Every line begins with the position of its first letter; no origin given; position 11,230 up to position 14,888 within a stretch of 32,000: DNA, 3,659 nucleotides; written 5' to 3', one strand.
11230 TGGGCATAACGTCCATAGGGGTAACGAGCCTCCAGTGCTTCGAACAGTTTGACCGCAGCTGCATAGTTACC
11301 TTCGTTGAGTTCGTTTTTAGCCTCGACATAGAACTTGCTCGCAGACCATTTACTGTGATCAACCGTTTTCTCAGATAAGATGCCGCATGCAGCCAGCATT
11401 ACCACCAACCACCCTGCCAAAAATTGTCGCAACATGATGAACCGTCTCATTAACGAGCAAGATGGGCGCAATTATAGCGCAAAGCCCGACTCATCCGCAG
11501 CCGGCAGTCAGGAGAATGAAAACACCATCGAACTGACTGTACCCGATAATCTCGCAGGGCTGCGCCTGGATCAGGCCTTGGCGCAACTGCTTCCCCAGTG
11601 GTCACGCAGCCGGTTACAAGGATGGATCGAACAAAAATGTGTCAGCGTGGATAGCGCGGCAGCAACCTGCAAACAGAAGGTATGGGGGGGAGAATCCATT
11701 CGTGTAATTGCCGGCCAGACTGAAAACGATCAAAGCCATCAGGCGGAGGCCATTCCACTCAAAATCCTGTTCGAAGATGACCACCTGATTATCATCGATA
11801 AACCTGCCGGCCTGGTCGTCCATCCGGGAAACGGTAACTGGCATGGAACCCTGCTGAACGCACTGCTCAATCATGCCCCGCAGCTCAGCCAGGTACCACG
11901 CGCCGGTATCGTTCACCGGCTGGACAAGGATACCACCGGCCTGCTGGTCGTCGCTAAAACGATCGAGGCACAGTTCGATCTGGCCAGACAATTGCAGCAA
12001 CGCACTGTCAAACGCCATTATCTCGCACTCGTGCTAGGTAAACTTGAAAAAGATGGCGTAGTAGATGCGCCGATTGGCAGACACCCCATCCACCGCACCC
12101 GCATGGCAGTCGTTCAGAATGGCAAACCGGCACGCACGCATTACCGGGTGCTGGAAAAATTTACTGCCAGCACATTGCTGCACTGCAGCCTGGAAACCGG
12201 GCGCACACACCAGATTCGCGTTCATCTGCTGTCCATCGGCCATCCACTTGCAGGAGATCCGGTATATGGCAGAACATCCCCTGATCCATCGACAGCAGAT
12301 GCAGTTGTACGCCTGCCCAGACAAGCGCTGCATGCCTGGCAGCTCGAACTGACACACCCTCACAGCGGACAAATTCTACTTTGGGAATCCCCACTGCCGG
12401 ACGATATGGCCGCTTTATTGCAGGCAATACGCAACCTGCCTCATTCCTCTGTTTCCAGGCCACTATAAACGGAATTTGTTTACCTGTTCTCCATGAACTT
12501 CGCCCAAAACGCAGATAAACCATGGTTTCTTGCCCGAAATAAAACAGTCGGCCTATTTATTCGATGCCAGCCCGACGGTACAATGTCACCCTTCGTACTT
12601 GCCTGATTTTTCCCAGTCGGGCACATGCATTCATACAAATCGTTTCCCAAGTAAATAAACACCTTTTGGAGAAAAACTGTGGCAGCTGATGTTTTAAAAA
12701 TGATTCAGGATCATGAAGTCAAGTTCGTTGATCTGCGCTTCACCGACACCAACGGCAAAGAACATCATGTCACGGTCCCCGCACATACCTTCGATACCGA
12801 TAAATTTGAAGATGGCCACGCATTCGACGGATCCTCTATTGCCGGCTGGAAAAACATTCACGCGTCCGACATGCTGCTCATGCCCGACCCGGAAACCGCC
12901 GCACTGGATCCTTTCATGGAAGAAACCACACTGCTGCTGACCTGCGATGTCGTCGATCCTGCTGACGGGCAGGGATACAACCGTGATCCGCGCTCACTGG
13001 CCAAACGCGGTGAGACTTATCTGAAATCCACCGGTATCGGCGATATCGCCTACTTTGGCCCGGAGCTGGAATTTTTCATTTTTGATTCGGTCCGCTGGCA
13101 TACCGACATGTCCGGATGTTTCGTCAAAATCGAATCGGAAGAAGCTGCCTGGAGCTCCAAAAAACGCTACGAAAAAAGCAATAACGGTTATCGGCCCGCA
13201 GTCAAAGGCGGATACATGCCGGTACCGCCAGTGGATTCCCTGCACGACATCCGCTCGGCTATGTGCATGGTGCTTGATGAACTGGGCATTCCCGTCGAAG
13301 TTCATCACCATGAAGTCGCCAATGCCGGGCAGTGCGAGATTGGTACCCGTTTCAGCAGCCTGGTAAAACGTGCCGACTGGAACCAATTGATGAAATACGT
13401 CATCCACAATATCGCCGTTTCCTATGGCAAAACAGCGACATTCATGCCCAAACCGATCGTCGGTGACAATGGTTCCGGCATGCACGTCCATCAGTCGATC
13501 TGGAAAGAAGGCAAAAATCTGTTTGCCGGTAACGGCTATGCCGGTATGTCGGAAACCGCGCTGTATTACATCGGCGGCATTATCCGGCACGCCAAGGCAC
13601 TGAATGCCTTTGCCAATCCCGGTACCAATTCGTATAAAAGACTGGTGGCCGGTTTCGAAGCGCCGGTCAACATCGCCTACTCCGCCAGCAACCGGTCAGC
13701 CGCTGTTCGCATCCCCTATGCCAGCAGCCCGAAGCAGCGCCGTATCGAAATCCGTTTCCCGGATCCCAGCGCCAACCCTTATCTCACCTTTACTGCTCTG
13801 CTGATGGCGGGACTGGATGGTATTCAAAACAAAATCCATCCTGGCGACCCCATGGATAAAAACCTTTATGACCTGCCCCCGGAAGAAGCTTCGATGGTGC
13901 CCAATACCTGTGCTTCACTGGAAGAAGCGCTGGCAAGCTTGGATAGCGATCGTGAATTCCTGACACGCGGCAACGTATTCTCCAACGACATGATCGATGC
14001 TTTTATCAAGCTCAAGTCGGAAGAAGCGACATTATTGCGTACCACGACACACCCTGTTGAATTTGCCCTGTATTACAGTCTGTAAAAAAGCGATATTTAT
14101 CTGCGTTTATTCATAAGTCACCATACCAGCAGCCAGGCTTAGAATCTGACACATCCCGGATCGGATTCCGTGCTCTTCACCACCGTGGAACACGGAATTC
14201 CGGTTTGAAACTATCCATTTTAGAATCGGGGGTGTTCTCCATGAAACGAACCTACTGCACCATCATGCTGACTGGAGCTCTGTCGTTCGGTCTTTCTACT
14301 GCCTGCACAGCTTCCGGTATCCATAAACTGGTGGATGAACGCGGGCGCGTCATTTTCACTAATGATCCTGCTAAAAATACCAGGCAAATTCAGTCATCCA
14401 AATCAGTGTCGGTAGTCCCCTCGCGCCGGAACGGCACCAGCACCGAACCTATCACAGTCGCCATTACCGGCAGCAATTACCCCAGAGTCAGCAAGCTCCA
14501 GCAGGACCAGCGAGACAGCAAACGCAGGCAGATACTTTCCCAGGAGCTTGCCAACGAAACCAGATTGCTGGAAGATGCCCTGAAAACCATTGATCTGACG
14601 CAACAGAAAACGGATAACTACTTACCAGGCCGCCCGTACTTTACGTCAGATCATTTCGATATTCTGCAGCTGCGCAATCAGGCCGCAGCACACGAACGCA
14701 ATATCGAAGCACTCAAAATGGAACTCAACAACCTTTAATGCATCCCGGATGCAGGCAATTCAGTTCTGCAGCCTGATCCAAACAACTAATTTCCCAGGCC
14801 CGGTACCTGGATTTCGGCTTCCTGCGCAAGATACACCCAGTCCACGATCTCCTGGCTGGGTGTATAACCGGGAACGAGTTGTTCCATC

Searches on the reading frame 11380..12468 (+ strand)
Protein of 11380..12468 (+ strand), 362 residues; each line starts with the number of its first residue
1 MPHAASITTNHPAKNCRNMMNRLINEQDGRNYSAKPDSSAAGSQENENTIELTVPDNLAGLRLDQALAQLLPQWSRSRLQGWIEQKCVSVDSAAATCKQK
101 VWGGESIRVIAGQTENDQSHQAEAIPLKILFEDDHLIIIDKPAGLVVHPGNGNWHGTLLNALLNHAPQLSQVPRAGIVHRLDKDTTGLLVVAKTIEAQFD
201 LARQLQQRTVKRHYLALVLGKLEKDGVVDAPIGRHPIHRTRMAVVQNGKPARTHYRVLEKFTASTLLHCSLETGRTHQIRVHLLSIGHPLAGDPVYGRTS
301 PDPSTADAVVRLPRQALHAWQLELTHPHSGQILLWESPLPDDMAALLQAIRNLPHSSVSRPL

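Call 45: search_protein_families(library=pfam, proteins=[window:11380-12468:+], max_evalue=0.0001)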
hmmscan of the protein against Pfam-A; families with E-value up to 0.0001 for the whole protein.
window:11380-12468:+ (362 aa): 2 families
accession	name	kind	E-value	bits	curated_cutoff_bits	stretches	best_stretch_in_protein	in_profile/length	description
PF00849.27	PseudoU_synth_2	-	3.6e-35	121.9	26.8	1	135-284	1-151/152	RNA pseudouridylate synthase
PF01479.30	S4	-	3.3e-05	23.9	22.8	0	61-91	1-31/48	S4 domain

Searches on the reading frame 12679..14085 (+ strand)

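Call 80: search_protein_families(library=pfam, proteins=[window:12679-14085:+], max_evalue=0.01)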
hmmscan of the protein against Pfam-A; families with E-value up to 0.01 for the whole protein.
window:12679-14085:+ (468 aa): 2 families
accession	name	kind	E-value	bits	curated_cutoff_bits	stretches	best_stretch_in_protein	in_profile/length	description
PF00120.29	Gln-synt_C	-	2e-134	448.4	24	1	102-465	2-344/344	Glutamine synthetase, catalytic domain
PF03951.24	Gln-synt_N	-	2.3e-33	114.1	33.4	1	13-94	1-82/82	Glutamine synthetase, beta-Grasp domain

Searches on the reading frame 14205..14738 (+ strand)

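Call 80: search_protein_families(library=pfam, proteins=[window:14205-14738:+], max_evalue=0.01)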
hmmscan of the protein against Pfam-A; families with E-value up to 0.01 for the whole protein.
window:14205-14738:+ (177 aa): 1 family
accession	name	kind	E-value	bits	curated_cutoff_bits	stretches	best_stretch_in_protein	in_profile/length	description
PF13511.11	DUF4124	-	7.7e-05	23.3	22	1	27-72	2-50/56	Domain of unknown function (DUF4124)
